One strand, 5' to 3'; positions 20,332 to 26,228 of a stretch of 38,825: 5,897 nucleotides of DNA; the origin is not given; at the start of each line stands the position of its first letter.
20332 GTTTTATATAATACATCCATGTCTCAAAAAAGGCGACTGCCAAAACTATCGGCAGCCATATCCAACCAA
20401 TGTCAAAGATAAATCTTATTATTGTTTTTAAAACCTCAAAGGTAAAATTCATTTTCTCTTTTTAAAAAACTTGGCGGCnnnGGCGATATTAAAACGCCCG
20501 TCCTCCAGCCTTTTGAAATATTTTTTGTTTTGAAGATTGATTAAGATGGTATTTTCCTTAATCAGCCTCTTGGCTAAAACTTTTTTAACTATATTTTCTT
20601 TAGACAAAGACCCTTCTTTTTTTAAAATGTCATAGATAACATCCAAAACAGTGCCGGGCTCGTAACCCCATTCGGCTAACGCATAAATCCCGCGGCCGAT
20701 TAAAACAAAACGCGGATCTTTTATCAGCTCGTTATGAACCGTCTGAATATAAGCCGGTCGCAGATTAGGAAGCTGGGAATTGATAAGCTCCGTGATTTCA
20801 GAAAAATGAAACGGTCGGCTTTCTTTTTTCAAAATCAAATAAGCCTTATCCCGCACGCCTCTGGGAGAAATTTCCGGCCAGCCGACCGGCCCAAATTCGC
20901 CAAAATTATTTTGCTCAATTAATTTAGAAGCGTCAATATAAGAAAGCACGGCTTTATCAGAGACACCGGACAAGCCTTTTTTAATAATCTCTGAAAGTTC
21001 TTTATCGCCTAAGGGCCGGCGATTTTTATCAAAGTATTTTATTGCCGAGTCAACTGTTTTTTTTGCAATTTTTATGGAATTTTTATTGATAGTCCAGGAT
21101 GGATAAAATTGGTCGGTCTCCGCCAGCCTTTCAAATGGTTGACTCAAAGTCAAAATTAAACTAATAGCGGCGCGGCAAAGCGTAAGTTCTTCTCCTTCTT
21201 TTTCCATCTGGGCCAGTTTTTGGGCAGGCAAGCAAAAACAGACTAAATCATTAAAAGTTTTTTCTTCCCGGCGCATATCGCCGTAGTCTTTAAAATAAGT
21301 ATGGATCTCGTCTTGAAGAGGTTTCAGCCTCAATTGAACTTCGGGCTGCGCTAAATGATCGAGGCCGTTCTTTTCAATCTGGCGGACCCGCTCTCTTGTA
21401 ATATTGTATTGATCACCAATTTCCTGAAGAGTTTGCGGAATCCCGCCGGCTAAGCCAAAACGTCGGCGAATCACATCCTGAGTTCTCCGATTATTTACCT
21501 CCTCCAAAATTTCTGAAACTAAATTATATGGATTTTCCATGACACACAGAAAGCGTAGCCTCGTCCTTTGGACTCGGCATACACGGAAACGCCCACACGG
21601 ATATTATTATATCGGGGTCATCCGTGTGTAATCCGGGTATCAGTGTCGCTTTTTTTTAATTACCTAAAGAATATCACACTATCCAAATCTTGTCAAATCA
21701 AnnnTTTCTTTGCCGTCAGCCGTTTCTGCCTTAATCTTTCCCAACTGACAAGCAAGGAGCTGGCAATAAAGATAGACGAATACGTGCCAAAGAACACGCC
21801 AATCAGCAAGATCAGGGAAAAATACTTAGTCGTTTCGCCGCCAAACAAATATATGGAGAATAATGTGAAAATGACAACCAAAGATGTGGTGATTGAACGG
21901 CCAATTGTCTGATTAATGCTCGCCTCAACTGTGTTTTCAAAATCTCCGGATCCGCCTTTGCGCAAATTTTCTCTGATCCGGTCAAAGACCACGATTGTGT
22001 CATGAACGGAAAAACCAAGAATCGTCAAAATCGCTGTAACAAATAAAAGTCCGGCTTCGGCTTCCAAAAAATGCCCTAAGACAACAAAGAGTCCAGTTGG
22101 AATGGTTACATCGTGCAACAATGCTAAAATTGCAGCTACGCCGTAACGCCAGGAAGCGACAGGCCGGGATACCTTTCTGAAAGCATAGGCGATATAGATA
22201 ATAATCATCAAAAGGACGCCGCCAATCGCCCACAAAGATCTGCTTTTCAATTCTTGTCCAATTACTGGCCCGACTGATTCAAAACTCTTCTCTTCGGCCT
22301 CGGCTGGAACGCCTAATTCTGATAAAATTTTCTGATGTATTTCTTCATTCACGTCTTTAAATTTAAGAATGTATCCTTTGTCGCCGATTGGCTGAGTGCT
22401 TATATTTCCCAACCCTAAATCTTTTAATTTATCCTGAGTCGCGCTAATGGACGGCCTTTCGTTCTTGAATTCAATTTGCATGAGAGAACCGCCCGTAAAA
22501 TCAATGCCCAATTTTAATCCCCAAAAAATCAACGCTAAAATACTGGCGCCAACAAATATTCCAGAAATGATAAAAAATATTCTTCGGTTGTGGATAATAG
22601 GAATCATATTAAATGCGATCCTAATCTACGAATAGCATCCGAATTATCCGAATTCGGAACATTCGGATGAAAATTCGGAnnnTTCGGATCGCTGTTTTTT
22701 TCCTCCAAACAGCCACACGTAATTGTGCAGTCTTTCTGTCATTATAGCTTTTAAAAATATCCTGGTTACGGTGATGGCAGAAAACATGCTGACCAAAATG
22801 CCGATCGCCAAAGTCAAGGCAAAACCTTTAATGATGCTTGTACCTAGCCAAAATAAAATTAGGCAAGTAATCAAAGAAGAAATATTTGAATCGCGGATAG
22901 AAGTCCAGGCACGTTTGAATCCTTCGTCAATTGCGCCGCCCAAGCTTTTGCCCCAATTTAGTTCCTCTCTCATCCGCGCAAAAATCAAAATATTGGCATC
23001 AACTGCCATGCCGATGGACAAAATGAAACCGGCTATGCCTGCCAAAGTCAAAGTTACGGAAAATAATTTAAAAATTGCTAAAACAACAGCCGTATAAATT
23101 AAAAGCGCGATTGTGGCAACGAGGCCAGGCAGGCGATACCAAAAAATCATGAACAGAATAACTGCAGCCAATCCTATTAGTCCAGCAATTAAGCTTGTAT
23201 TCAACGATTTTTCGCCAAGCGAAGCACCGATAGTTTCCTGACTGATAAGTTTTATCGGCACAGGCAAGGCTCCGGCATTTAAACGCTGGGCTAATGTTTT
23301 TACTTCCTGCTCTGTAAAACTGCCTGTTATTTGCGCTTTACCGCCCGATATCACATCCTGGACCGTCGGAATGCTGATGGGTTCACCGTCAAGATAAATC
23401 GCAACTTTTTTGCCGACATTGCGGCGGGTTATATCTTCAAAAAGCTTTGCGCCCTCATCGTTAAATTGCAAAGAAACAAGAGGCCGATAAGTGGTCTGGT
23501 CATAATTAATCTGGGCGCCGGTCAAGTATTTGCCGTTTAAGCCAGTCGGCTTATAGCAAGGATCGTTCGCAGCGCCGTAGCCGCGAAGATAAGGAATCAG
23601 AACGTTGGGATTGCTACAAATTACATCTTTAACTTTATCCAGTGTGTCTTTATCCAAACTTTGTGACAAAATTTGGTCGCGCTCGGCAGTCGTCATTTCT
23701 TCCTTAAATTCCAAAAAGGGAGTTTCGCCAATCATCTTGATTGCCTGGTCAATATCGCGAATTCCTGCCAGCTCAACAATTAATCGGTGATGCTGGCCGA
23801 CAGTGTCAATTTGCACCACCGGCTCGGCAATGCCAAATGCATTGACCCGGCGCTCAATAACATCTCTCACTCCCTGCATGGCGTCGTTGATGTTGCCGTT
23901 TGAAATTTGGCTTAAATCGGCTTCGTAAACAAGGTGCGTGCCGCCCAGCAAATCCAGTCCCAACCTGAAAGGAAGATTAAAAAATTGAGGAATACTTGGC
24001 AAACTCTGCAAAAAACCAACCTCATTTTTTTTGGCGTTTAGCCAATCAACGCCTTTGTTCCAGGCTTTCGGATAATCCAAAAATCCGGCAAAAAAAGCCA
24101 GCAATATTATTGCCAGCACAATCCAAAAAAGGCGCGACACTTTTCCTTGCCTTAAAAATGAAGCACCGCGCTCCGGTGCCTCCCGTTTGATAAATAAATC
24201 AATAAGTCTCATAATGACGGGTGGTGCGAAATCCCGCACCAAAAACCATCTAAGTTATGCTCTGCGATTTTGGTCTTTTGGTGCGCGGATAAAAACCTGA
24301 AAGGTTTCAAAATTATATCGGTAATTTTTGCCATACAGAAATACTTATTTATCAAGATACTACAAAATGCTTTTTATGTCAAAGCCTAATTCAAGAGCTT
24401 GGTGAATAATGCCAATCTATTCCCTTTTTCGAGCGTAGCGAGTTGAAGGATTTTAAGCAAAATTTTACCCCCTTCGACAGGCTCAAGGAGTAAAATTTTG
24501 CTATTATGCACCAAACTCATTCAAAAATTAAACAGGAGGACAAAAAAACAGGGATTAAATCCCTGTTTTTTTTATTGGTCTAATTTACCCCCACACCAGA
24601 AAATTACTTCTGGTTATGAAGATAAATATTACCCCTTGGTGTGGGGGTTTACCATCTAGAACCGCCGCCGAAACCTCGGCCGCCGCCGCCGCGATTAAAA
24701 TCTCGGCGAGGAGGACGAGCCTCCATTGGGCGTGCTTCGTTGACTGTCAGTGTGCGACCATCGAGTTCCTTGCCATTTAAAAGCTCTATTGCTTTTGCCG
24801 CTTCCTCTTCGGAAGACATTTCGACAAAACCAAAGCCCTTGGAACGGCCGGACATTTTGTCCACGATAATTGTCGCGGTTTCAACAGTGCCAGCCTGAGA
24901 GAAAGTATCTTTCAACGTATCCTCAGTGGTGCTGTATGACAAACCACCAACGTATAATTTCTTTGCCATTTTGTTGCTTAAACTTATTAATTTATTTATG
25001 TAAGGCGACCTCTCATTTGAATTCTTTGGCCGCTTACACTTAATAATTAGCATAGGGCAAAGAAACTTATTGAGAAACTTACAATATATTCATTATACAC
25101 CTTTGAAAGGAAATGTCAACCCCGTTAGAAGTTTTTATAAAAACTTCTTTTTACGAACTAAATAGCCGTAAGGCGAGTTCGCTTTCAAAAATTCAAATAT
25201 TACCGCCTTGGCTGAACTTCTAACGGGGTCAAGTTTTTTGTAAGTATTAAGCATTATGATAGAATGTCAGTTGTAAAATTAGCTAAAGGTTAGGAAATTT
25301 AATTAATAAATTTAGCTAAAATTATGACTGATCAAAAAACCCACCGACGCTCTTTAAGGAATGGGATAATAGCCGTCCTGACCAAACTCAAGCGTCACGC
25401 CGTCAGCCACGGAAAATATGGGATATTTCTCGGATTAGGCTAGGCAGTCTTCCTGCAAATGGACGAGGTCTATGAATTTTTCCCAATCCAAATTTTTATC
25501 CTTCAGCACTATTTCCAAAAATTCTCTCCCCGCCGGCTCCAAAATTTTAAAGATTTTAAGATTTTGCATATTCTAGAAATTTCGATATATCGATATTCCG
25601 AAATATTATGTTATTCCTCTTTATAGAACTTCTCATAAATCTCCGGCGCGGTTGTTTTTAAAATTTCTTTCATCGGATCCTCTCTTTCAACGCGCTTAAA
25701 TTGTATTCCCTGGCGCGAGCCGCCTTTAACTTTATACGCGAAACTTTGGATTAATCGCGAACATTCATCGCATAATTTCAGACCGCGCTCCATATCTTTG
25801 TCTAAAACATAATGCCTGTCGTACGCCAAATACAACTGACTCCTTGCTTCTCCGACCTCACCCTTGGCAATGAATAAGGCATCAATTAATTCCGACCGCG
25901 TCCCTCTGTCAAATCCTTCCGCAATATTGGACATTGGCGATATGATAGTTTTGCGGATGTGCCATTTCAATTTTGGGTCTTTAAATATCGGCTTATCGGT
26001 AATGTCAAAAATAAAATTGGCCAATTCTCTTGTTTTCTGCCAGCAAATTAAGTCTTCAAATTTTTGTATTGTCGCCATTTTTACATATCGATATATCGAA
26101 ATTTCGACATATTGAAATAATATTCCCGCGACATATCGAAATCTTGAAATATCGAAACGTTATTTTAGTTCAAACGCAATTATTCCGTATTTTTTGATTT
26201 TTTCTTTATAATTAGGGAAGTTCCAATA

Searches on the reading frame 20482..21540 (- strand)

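Call 66: search_protein_families(library=pfam, proteins=[window:20482-21540:-])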
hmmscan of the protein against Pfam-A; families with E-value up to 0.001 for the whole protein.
window:20482-21540:- (353 aa): 2 families
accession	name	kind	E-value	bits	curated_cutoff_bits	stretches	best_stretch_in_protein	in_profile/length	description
PF04545.22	Sigma70_r4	-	6.1e-13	48.5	24.1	1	18-63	7-48/50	Sigma-70, region 4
PF05066.19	HARE-HTH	-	9.5e-08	32.8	25.9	1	231-291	5-71/71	HB1, ASXL, restriction endonuclease HTH domain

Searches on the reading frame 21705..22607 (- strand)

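Call 66: search_protein_families(library=pfam, proteins=[window:21705-22607:-])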
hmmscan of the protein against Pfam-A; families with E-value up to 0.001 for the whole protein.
window:21705-22607:- (301 aa): 2 families
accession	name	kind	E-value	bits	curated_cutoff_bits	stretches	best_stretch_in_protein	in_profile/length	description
PF02355.23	SecD_SecF_C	-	4.2e-54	183.3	20.5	1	102-290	11-187/189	Protein export membrane protein SecD/SecF, C-terminal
PF07549.19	Sec_GG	-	2.2e-07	30.6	20.3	1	30-49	7-26/28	SecD/SecF GG Motif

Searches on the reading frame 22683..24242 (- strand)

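Call 66: search_protein_families(library=pfam, proteins=[window:22683-24242:-])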
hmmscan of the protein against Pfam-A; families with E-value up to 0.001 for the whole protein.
window:22683-24242:- (520 aa): 6 families
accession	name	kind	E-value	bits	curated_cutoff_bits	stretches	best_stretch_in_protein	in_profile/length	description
PF22599.2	SecDF_P1_head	-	2.8e-30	105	27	1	233-328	19-114/114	SecDF, P1 head subdomain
PF02355.23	SecD_SecF_C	-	2.4e-15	56.9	20.5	1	330-498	13-184/189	Protein export membrane protein SecD/SecF, C-terminal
PF21760.3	SecD_1st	-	2.4e-15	56.1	27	1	122-182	1-58/60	Protein translocase subunit SecDF, P1 domain, N-terminal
PF03176.21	MMPL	-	1.5e-09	37.7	20.5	1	348-493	143-295/333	MMPL family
PF00873.25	ACR_tran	-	2.6e-05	22.6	28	1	280-496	270-485/1021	AcrB/AcrD/AcrF family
PF07549.19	Sec_GG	-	0.00016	21.5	20.3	1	87-109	3-25/28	SecD/SecF GG Motif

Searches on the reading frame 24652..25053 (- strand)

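Call 66: search_protein_families(library=pfam, proteins=[window:24652-25053:-])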
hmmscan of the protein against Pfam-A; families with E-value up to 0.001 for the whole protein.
window:24652-25053:- (134 aa): 1 family
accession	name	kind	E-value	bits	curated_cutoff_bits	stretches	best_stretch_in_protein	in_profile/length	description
PF00076.28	RRM_1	-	4.2e-24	84.6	20.7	1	33-102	1-69/70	RNA recognition motif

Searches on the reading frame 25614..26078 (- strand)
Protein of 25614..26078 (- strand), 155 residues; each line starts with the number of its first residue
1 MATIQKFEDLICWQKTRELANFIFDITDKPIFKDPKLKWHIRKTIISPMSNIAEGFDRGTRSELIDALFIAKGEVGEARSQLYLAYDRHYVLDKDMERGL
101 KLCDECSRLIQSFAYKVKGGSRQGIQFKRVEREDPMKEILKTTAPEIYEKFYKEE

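Call 66: search_protein_families(library=pfam, proteins=[window:25614-26078:-])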
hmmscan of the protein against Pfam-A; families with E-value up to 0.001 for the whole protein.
window:25614-26078:- (155 aa): 1 family
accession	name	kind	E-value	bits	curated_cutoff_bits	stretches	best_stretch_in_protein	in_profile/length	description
PF05635.17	23S_rRNA_IVP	-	4.2e-21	75.6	33.8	1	8-111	1-105/106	23S rRNA-intervening sequence protein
